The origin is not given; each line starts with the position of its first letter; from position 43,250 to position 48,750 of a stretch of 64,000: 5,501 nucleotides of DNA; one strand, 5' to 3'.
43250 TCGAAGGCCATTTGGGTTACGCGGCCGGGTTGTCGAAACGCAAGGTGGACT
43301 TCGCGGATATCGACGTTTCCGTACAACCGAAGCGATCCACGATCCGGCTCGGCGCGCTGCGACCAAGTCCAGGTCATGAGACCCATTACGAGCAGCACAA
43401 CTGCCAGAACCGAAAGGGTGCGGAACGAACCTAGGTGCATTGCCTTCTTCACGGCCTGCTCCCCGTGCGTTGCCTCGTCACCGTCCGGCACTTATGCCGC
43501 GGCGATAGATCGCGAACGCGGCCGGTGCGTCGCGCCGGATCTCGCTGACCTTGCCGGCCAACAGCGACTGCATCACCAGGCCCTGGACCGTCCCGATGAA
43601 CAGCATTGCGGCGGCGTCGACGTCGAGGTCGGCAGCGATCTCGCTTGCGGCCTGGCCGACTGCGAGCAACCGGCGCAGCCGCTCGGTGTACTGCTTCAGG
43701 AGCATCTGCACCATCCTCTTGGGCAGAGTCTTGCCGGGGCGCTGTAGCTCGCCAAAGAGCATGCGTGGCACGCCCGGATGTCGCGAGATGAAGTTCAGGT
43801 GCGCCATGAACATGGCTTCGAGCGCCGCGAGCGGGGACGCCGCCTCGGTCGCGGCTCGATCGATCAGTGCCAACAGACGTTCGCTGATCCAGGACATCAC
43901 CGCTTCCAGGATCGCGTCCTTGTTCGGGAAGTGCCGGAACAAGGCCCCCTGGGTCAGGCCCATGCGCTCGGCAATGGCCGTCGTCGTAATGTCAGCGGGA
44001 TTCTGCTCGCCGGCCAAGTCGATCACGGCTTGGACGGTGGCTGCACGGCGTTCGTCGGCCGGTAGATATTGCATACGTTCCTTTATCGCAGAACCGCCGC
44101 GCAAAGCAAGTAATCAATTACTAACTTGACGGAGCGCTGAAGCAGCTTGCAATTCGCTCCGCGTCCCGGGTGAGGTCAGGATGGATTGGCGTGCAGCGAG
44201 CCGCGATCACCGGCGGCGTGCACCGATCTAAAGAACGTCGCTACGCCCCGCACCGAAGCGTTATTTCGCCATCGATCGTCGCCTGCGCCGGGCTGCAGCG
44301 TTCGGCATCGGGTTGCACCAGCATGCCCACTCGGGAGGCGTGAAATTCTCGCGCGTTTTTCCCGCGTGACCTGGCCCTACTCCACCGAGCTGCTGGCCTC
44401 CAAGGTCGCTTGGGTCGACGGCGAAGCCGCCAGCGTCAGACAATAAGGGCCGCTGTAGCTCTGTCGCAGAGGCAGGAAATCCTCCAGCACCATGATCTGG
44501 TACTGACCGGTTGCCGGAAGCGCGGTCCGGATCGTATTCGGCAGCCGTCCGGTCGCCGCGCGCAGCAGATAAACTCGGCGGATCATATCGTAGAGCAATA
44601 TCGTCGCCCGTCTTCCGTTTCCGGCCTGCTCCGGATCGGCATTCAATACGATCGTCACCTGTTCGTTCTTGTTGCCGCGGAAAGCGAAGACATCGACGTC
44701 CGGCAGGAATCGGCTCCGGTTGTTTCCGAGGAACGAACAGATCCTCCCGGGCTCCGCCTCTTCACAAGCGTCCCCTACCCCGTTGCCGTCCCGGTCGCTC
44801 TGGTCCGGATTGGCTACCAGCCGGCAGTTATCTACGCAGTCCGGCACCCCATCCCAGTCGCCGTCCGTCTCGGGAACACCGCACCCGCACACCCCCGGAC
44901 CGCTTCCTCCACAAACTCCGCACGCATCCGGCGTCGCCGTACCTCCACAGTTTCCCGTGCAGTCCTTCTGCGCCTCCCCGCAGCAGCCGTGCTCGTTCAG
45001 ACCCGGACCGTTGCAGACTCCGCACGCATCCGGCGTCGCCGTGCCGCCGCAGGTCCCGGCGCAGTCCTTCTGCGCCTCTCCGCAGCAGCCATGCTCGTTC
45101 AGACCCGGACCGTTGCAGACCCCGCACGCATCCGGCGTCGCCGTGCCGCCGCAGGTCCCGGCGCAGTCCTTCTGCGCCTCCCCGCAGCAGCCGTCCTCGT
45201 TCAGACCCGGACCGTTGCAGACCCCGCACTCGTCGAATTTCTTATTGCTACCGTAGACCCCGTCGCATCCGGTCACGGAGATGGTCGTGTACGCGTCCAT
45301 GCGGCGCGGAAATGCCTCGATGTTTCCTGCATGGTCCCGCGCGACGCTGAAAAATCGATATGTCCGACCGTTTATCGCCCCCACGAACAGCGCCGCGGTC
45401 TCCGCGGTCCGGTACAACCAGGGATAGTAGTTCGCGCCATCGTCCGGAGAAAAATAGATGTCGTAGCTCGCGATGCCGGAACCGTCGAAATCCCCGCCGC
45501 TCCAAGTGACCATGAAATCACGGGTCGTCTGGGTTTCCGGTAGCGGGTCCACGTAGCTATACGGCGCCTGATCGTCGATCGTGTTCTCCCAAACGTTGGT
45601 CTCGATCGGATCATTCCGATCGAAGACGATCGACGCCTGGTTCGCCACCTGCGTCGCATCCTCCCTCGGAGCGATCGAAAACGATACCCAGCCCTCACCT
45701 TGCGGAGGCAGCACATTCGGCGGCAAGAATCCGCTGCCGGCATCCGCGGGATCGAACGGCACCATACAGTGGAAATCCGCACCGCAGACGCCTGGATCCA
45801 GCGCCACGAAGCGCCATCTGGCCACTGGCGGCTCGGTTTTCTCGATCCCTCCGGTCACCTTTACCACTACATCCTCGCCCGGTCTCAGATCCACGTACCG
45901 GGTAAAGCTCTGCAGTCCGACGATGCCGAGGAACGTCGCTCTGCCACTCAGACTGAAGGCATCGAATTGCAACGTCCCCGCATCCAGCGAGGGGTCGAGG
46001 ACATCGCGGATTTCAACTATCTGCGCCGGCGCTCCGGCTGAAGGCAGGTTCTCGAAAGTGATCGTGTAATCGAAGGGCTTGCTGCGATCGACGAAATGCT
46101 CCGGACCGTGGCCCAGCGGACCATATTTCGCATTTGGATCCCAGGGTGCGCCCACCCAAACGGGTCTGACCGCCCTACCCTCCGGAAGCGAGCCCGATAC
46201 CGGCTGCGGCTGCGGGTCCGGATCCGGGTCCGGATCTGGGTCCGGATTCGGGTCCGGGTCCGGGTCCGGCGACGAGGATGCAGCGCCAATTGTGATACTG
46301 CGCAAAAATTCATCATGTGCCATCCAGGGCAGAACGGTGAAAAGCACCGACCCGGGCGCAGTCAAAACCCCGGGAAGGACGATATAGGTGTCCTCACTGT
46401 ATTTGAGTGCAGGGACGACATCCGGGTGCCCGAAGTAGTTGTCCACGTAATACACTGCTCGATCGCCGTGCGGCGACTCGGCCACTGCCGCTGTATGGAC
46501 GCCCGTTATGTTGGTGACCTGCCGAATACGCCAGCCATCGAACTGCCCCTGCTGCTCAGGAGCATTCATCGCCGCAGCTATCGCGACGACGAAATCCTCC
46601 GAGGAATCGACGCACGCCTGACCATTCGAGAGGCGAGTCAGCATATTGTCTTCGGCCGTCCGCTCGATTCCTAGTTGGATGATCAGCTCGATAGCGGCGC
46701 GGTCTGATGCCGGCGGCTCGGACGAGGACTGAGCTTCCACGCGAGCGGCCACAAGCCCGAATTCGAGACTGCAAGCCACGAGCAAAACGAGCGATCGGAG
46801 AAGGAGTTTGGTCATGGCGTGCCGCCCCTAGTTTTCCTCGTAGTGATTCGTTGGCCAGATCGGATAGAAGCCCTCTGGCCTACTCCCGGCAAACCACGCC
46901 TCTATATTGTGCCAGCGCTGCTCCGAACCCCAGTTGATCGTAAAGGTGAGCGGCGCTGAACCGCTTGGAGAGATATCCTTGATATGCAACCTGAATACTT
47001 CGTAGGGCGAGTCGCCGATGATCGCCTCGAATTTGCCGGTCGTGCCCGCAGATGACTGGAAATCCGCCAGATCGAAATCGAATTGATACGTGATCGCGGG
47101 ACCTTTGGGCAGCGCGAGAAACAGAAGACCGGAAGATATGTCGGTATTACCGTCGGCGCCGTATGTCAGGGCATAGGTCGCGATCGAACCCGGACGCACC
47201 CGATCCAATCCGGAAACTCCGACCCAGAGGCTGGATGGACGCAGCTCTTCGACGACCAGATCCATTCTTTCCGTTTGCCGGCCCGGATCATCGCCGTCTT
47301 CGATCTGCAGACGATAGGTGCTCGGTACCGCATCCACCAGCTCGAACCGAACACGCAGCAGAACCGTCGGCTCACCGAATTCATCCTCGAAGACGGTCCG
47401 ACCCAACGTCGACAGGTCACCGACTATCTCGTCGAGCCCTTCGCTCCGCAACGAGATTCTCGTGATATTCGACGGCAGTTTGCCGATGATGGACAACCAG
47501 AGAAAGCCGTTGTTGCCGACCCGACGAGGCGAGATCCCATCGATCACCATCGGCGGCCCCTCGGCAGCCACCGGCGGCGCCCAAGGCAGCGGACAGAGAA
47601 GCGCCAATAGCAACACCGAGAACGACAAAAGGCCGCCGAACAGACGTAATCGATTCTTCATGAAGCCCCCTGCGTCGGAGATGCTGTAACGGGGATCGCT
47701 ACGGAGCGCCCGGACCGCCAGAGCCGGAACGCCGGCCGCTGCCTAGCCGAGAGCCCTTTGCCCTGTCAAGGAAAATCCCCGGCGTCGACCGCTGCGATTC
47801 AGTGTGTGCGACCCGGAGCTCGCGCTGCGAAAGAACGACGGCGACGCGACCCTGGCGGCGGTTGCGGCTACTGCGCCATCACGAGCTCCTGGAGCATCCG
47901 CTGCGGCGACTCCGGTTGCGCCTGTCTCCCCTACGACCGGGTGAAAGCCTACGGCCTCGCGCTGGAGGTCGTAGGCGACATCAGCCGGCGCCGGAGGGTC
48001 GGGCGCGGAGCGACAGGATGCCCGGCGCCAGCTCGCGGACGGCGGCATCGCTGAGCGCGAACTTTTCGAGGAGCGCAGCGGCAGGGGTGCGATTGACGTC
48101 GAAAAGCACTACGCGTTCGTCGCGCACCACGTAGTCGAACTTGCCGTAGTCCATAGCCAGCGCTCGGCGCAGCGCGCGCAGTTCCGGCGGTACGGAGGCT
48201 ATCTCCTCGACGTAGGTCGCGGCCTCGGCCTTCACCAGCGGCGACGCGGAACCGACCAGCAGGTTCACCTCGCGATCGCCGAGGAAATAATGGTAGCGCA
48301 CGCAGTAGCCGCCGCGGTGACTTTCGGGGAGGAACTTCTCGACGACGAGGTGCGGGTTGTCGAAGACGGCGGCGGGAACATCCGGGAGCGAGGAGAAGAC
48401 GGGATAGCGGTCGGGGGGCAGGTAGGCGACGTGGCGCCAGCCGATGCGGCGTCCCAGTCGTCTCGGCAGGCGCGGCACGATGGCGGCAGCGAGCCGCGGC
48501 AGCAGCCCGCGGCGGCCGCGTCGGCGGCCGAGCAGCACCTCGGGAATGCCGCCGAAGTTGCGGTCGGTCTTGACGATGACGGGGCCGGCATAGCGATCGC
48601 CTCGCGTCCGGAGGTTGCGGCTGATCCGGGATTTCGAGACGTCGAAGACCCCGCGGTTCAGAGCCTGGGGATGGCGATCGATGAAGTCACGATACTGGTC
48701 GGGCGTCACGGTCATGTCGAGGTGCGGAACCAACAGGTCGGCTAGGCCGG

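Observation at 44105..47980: Lower-GC two-gene island encoding a giant modular secreted protein and a secreted partner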

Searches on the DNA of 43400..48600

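Call 29: search_rna_families(source=window, start=43400, end=48600, threshold=evalue, max_evalue=0.1)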
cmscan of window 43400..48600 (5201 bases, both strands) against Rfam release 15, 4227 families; matches with E-value up to 0.1: 1.
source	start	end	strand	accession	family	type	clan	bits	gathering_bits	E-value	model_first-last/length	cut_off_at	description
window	46213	46268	+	RF00974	mir-607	Gene; miRNA;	-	29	94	0.027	1-91/91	no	mir-607 microRNA precursor family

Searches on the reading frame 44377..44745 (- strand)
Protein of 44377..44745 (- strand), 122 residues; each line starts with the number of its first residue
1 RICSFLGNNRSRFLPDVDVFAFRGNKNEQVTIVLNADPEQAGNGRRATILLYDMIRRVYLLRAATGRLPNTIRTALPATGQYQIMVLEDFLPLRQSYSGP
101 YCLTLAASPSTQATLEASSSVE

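Call 56: search_protein_families(library=pfam, proteins=[window:44377-44730:-], max_evalue=1)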
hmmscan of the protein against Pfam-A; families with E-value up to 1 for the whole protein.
window:44377-44730:- (117 aa): 2 families
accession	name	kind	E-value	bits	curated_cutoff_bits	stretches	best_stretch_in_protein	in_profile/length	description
PF09373.15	PMBR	-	0.14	12.8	24.9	1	47-67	11-31/33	Pseudomurein-binding repeat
PF04151.21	PPC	-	0.18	13.2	25.9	0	11-81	1-68/70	Bacterial pre-peptidase C-terminal domain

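Call 93: search_solved_structures(query=window:44377-44745:-, max_evalue=10, show_alignments=2)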
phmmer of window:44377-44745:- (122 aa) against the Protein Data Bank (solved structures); distinct sequences matched with E-value up to 10: 1.
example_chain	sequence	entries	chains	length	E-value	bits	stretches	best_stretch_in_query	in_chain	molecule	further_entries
6xyw_AH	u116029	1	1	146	0.32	14.3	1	17-62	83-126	Mitochondrial ribosomal protein L51/S25/CI-B8 family protein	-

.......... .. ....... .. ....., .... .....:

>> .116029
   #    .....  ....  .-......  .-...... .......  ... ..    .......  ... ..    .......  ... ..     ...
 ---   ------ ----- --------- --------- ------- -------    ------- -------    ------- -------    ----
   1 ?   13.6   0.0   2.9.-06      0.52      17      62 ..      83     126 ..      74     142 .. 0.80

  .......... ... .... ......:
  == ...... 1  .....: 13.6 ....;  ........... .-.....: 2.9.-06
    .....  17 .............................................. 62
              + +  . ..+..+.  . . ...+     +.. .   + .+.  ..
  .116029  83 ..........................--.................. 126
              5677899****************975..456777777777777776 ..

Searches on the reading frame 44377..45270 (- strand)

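Call 56: search_protein_families(library=pfam, proteins=[window:44377-45270:-], max_evalue=1)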
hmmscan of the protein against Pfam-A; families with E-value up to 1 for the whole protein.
window:44377-45270:- (297 aa): 1 family
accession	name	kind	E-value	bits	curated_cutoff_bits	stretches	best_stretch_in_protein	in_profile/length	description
PF02412.23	TSP_3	-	6.3e-08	32.6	25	2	130-157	12-36/36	Thrombospondin type 3 repeat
